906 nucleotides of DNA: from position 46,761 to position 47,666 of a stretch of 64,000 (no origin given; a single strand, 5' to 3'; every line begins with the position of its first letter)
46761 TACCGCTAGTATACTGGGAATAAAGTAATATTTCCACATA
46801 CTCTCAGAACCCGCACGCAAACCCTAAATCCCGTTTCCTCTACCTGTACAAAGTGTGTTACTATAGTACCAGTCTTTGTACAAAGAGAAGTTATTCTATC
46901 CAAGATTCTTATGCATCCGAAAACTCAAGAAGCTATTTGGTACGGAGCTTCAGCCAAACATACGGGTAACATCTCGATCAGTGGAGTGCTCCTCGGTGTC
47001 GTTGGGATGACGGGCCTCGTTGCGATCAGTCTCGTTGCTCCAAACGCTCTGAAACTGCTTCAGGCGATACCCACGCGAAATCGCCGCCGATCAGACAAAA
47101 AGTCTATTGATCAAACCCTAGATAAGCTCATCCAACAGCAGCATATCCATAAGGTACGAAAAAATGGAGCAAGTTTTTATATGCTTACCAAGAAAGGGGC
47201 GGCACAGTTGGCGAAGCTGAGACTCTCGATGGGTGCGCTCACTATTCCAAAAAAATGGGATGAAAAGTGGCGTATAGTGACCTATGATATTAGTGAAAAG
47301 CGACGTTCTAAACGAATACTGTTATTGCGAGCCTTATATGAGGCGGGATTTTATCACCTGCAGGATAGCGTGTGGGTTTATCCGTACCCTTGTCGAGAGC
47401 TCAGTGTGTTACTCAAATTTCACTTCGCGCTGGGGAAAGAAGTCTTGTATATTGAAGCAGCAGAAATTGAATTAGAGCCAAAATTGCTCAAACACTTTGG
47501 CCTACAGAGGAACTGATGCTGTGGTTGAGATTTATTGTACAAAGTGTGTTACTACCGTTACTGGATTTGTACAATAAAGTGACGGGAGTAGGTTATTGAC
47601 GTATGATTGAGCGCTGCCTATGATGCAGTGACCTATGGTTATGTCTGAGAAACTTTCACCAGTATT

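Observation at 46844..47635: Short PaaX-like regulator bracketed by two copies of a bipartite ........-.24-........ operator, adjacent to a COG0523 metallochaperone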

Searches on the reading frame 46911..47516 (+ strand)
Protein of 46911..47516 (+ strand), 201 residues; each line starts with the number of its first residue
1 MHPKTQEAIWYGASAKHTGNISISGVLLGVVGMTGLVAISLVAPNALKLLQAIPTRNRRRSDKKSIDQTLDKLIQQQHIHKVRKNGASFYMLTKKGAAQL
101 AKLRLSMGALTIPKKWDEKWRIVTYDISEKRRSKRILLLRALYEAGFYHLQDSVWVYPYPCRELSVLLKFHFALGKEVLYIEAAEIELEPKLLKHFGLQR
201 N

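Call 6: search_protein_families(library=pfam, proteins=[window:46911-47516:+], max_evalue=1)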
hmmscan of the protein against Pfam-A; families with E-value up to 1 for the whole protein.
window:46911-47516:+ (201 aa): 6 families
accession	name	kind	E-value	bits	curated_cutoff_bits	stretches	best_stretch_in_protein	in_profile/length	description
PF20803.2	PaaX_M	-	1.1e-16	61.1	24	1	114-186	2-74/83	PaaX protein central Cas2-like domain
PF14277.12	DUF4364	-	0.0053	17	26.9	1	66-103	36-73/162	Domain of unknown function (DUF4364)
PF09827.14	CRISPR_Cas2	-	0.008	16.8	23.8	1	120-156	2-35/74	CRISPR associated protein Cas2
PF08444.16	Gly_acyl_tr_C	-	0.065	13.9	27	1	73-121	39-86/89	Aralkyl acyl-CoA:amino acid N-acyltransferase, C-terminal region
PF13309.12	HTH_22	-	0.13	12.7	29.6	1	129-155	19-45/63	HTH domain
PF24101.1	eWH_GTF3C1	-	0.18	12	30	1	50-83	32-65/110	GTF3C1, extended winged-helix domain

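Call 9: search_protein_families(library=ncbifam, proteins=[window:46911-47516:+], max_evalue=1)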
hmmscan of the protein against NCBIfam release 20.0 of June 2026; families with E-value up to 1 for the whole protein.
window:46911-47516:+ (201 aa): 2 families
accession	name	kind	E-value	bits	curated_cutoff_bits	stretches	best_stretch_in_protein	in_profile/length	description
TIGR02277.1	PaaX_trns_reg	equivalog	4.2e-09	36.4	264.55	1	64-163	35-132/279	phenylacetic acid degradation operon negative regulatory protein PaaX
TIGR01573.1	cas2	equivalog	0.0037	17.5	24.5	1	120-156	2-39/96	CRISPR-associated endonuclease Cas2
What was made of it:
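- On PaaX family (Pfam PF07848 + PF20803 + PF08223; NCBIfam TIGR02277): The score is 36.4 bits against a cut-off of 264.55 (call 9).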

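Call 10: search_solved_structures(query=window:46911-47516:+, max_evalue=10, show_alignments=3)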
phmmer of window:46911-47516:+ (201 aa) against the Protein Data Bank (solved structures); distinct sequences matched with E-value up to 10: 7.
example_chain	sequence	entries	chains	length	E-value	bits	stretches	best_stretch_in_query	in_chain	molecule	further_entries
4h7o_A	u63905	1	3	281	0.093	15.9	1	2-68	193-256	Serine acetyltransferase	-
8i04_A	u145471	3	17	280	1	12.5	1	2-68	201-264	Serine acetyltransferase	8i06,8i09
7e3y_A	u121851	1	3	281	1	12.5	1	2-68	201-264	Serine acetyltransferase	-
6jvu_A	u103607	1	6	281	1.1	12.4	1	2-67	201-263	Serine acetyltransferase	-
4v8p_BT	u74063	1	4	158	1.2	12.3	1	82-143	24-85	RPL24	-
1t3d_A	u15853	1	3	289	1.2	12.3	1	2-67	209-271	Serine acetyltransferase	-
3gvd_A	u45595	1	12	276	1.4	12.1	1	2-68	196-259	Serine acetyltransferase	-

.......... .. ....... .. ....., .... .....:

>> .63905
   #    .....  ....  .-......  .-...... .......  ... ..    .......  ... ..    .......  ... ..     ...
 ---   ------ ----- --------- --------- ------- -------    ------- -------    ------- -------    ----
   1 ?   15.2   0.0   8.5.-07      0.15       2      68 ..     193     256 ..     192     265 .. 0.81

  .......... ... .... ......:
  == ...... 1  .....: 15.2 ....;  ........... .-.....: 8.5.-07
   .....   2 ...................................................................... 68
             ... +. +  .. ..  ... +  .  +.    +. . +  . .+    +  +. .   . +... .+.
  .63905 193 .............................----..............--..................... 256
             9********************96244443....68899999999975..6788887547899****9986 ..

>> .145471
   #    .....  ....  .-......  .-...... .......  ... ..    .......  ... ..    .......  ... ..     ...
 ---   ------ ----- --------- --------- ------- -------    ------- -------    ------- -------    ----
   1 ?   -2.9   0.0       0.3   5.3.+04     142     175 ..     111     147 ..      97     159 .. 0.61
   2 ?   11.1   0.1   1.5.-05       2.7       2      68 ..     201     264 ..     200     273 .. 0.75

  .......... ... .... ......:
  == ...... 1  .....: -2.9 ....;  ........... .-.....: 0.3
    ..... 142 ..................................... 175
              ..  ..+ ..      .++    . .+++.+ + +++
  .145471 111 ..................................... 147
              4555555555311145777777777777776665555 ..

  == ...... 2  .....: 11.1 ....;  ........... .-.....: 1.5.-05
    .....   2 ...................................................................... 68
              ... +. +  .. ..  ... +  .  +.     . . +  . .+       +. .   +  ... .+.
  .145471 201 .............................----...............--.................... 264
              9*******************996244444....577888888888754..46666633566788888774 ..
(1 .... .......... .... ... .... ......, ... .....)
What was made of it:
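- Tried and rejected: Single-sequence phmmer against the PDB gave only spurious acetyltransferase hits (call 10).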

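Call 11: find_homologous_proteins(query=window:46911-47516:+, max_evalue=0.001)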
Query window:46911-47516:+ (201 aa): 108 proteins with E <= 0.001 among 336 candidates.
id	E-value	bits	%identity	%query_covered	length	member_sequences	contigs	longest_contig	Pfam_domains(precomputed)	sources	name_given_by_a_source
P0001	9.5e-109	380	85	100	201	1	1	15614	PF20803.3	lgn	-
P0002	2.7e-80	287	67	100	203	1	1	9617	PF20803.3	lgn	-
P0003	2.5e-78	280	98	65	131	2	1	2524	PF20803.3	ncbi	ncbi:MAG: hypothetical protein WBO92_05040, partial [Candidatus Moraniibacteriota bacterium]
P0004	1.0e-74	269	63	98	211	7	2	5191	PF20803.3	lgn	-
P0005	5.0e-34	136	40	89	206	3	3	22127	PF20803.3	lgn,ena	-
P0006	7.1e-34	135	42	93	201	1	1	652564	PF20803.3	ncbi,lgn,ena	-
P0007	1.2e-33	135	45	86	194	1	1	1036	PF20803.3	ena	-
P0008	1.5e-33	134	40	93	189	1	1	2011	PF20803.3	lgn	-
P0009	2.2e-33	134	42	88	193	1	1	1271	PF20803.3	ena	-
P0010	2.5e-33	134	39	88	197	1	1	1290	PF20803.3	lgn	-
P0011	4.8e-33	133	39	92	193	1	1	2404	PF20803.3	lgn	-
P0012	2.9e-32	130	41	88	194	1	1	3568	PF20803.3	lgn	-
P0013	4.7e-32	129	42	92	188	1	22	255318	PF20803.3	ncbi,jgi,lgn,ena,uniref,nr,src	ncbi:MAG: hypothetical protein A3C70_00310 [Candidatus Zambryskibacteria bacterium RIFCSPHIGHO2_02_F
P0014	5.3e-32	129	44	88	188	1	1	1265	PF20803.3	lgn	-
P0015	5.5e-32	129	40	92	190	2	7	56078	PF20803.3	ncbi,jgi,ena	ncbi:MAG TPA: hypothetical protein VJH94_04485 [Candidatus Paceibacterota bacterium]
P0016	1.3e-31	128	40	92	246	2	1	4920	PF20803.3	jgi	-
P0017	1.6e-31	128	40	92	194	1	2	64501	PF20803.3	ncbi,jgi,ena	-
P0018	1.6e-31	128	41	86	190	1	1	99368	PF20803.3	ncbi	-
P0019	1.8e-31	128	39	88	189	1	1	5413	PF20803.3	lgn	-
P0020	2.0e-31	127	41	92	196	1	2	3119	PF20803.3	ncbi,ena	-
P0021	3.2e-31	127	40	85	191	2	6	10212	PF20803.3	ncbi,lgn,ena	ncbi:MAG: hypothetical protein AAB790_03230 [Patescibacteria group bacterium]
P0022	3.6e-31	127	41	86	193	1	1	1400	PF20803.3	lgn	-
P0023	5.7e-31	126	37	88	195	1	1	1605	PF20803.3,PF09827.15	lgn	-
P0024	1.2e-30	125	42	86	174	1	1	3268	PF20803.3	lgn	-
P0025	1.4e-30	125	37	92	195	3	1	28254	PF20803.3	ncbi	ncbi:MAG: CRISPR-associated endonuclease Cas2 [Patescibacteria group bacterium]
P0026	1.6e-30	124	38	88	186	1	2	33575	PF20803.3,PF22665.4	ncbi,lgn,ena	-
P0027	1.9e-30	124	38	94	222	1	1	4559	PF20803.3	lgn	-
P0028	1.9e-30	124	41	89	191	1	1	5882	PF20803.3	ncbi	-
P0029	2.0e-30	124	39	93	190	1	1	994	PF20803.3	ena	-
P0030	3.8e-30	123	40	88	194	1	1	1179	PF20803.3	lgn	-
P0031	3.9e-30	123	39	90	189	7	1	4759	PF20803.3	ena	-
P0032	4.3e-30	123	39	88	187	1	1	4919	PF20803.3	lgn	-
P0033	5.0e-30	123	39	87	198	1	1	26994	PF20803.3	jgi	-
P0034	5.2e-30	123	40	94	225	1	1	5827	PF20803.3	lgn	-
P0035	5.3e-30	123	43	92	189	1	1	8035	PF20803.3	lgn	-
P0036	9.7e-30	122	38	88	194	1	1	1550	PF20803.3,PF22665.4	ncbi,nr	ncbi:MAG: CRISPR-associated endonuclease Cas2 [Nitrososphaera sp.]|nr:CRISPR-associated endonuclease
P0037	1.1e-29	122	37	89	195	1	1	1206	PF20803.3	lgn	-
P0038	1.1e-29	122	39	86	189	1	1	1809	PF20803.3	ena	-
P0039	1.6e-29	121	40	93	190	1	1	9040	PF20803.3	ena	-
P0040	1.9e-29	121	40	86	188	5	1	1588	PF20803.3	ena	-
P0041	2.2e-29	121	39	92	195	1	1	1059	PF20803.3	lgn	-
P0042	2.6e-29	121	37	77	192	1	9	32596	PF20803.3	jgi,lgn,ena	-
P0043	3.5e-29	120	37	88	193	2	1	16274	PF20803.3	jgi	jgi:hypothetical protein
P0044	3.7e-29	120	43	88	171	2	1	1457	PF20803.3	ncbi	-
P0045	4.9e-29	120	38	94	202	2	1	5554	PF20803.3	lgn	-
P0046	1.0e-28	119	37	89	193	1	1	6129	PF20803.3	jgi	jgi:DNA-binding MarR family transcriptional regulator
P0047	1.4e-28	118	35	92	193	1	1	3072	PF20803.3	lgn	-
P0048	1.4e-28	118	39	93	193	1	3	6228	PF20803.3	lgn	-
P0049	1.6e-28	118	37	89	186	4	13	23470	PF20803.3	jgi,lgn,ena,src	-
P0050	1.6e-28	118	42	88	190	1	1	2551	PF20803.3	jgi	jgi:hypothetical protein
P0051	3.4e-28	117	39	93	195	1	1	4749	PF20803.3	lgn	-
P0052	4.8e-28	116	38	93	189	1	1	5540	PF20803.3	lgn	-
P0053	5.3e-28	116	41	86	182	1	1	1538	PF20803.3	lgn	-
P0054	6.5e-28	116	40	86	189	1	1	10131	PF20803.3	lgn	-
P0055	9.8e-28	115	37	86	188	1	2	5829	PF20803.3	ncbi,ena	-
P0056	1.2e-27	115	37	87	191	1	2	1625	PF20803.3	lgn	-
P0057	1.2e-27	115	37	90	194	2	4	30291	PF20803.3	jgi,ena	-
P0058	2.0e-27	114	35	94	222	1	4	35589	PF20803.3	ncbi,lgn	-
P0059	2.1e-27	114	36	93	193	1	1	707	PF20803.3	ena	-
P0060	2.2e-27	114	38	89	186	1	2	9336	PF20803.3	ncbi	-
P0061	3.0e-27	114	36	88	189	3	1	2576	PF20803.3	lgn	-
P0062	3.3e-27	114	40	87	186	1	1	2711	PF20803.3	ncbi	-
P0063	3.8e-27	114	39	82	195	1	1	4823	PF20803.3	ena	-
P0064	5.9e-27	113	35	88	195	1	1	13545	PF20803.3,PF09827.15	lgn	-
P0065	8.6e-27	112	38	91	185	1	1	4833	PF20803.3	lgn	-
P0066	8.8e-27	112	39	88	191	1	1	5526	PF20803.3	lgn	-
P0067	2.8e-26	111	35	88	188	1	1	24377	PF20803.3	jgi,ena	-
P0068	4.2e-26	110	39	88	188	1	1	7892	PF20803.3,PF09827.15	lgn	-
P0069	4.4e-26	110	38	88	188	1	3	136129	PF20803.3,PF09827.15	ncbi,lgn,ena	ncbi:MAG: CRISPR-associated endonuclease Cas2 [Patescibacteria group bacterium]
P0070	6.0e-26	110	44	71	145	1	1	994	PF20803.3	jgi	-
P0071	6.1e-26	110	38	86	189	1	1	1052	PF20803.3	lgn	-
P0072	1.0e-25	109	36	88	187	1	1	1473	PF20803.3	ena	-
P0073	2.7e-25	107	34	94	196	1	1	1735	PF20803.3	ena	-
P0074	3.0e-25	107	35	92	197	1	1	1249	PF20803.3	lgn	-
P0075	5.1e-25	107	37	92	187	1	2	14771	PF20803.3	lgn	-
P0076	5.5e-25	106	38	87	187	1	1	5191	PF20803.3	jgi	jgi:DNA-binding transcriptional regulator PaaX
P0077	6.4e-25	106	36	93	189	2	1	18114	PF20803.3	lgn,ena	-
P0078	1.4e-24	105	36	89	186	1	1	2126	PF20803.3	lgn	-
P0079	1.8e-24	105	34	93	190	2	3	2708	PF20803.3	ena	-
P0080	2.1e-24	105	37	89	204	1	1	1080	PF20803.3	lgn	-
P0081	2.2e-24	104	38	88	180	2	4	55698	PF20803.3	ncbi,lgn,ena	-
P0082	2.3e-24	104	34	93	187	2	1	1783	PF20803.3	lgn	-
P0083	3.4e-24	104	36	89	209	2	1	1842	PF20803.3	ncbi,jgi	-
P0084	4.9e-24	103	35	94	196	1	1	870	PF20803.3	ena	-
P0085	5.5e-24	103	36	89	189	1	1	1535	PF20803.3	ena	-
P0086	6.1e-24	103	34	92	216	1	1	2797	PF20803.3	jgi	jgi:hypothetical protein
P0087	6.7e-24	103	34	88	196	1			PF20803.3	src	-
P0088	1.1e-23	102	34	91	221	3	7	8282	PF20803.3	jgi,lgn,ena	-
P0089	1.2e-23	102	37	88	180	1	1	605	PF20803.3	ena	-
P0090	2.6e-23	101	34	91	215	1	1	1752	PF20803.3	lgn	-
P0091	3.0e-23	101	35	87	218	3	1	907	PF20803.3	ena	-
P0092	6.7e-23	100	35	93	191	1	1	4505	PF20803.3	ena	-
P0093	8.9e-23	99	37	88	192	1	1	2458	PF20803.3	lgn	-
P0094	9.0e-23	99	44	57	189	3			PF20803.3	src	-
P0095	1.1e-22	99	36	93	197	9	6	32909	PF20803.3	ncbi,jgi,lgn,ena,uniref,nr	ncbi:MAG: hypothetical protein UY39_C0018G0002 [Candidatus Kaiserbacteria bacterium GW2011_GWC2_49_1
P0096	1.2e-22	99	39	58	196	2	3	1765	PF20803.3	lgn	-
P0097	1.4e-22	99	35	92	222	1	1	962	PF20803.3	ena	-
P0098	2.3e-22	98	33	93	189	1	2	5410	PF20803.3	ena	-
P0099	3.5e-22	97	35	86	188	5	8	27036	PF20803.3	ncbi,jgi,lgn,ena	ncbi:MAG TPA: hypothetical protein VJJ48_00320 [Candidatus Paceibacterota bacterium]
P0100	5.2e-22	97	37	82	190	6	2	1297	PF20803.3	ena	-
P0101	9.4e-22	96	45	54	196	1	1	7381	PF20803.3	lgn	-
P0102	5.4e-21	93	38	84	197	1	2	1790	PF20803.3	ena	-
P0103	5.2e-20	90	42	59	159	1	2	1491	PF20803.3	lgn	-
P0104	2.0e-19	88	38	76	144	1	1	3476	PF20803.3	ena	-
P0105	8.0e-19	86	36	74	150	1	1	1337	PF20803.3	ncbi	-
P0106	9.0e-19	86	43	60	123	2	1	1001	PF20803.3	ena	-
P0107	3.2e-18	84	35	69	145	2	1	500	PF20803.3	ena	-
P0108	1.4e-16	79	45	43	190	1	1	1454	PF20803.3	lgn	-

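Call 12: find_related_loci(query=window:46911-47516:+, collection=genome_contigs, flank=4000)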
Query window:46911-47516:+ (201 aa) in genome_contigs; peptide patterns used: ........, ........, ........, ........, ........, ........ (x = any residue, [..] = any of these).
245 stretches matched a pattern; 114 encode a relative of the query (tblastn E <= 1e-3); the best 80 are kept; 80 distinct loci.
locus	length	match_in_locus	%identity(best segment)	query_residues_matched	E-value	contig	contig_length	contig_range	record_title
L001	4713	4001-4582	38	1-198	8e-38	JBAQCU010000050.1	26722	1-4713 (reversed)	MAG: Minisyncoccia bacterium isolate MFD12004_ilm_asm_bin23 k127_111403, whole genome shotgun sequence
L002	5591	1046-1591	40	14-198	1e-37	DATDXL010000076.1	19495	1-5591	MAG TPA_asm: Candidatus Paceibacterota bacterium isolate SMAG_U8138 k141_1327835, whole genome shotgun sequence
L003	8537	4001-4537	39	23-200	5e-37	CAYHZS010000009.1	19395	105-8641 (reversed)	MAG TPA_asm: uncultured Candidatus Saccharibacteria bacterium isolate ERP119705_co18_87 genome assembly, contig: NODE_33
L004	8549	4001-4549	39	16-199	5e-36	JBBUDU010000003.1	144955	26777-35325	MAG: Patescibacteria group bacterium isolate H41-bin073_1 H41_bin073_1_000000000003, whole genome shotgun sequence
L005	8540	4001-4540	39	15-198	5e-36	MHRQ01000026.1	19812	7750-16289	MAG: Candidatus Taylorbacteria bacterium RIFCSPHIGHO2_02_FULL_46_13 rifcsphigho2_02_scaffold_4411, whole genome shotgun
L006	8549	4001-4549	37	14-198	2e-35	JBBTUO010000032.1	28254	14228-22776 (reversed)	MAG: Patescibacteria group bacterium isolate H41-bin128_1 H41_bin128_1_000000000032, whole genome shotgun sequence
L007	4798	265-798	38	22-198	1e-35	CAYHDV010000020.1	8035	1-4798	MAG TPA_asm: uncultured Candidatus Saccharibacteria bacterium isolate ERP119702_co3_108 genome assembly, contig: NODE_71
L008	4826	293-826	37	23-199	8e-36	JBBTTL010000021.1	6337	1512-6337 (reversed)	MAG: Patescibacteria group bacterium isolate H52-bin127_1 H52_bin127_1_000000000021, whole genome shotgun sequence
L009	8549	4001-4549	36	17-199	3e-35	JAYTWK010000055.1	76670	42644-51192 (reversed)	MAG: bacterium isolate GFS_5796 GFS_5796_54, whole genome shotgun sequence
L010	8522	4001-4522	40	22-198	1e-34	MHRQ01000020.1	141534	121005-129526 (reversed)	MAG: Candidatus Taylorbacteria bacterium RIFCSPHIGHO2_02_FULL_46_13 rifcsphigho2_02_scaffold_300, whole genome shotgun s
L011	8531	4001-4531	36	22-198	9e-34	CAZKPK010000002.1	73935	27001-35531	MAG TPA_asm: uncultured Candidatus Saccharibacteria bacterium isolate SRP269290_co1_320 genome assembly, contig: NODE_33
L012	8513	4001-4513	39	23-195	6e-34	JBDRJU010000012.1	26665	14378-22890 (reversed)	MAG: bacterium isolate MEGAHIT-group-1.670 k141_2734054, whole genome shotgun sequence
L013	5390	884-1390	37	26-199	2e-33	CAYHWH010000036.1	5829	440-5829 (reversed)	MAG TPA_asm: uncultured Candidatus Saccharibacteria bacterium isolate ERP119705_co16_95 genome assembly, contig: NODE_10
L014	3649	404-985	35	6-198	2e-33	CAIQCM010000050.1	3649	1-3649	uncultured bacterium isolate T8_bin-506 genome assembly, contig: bin-506:050/160, whole genome shotgun sequence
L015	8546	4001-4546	39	16-198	1e-32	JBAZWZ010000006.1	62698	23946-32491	MAG: Candidatus Paceibacterota bacterium isolate SO_2017_GW1_44 NODE_2584_length_62698_cov_4.120183_OW334_2017, whole ge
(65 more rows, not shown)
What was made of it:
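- Genomes carry several paralogues (call 12).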

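Call 13: find_encoding_contigs(protein=P0001, flank=6000, max_places=3)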
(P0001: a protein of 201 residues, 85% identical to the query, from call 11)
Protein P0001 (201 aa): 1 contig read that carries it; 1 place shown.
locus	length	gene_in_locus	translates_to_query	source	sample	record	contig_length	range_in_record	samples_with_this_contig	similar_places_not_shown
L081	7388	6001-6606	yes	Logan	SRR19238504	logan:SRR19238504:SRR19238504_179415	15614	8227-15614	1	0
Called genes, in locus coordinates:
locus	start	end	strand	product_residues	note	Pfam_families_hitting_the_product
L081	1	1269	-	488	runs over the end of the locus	PF01943:Polysacc_synt, PF13440:Polysacc_synt_3, PF03023:MurJ, PF01554:MatE (weak)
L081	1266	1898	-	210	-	PF02223:Thymidylate_kin (faint)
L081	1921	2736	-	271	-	PF00459:Inositol_P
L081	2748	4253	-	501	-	PF01139:RtcB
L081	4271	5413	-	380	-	PF13439:Glyco_transf_4 (weak), PF00534:Glycos_transf_1, PF13692:Glyco_trans_1_4, PF13524:Glyco_trans_1_2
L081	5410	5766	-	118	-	-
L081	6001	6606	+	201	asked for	PF20803:PaaX_M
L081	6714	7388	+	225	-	?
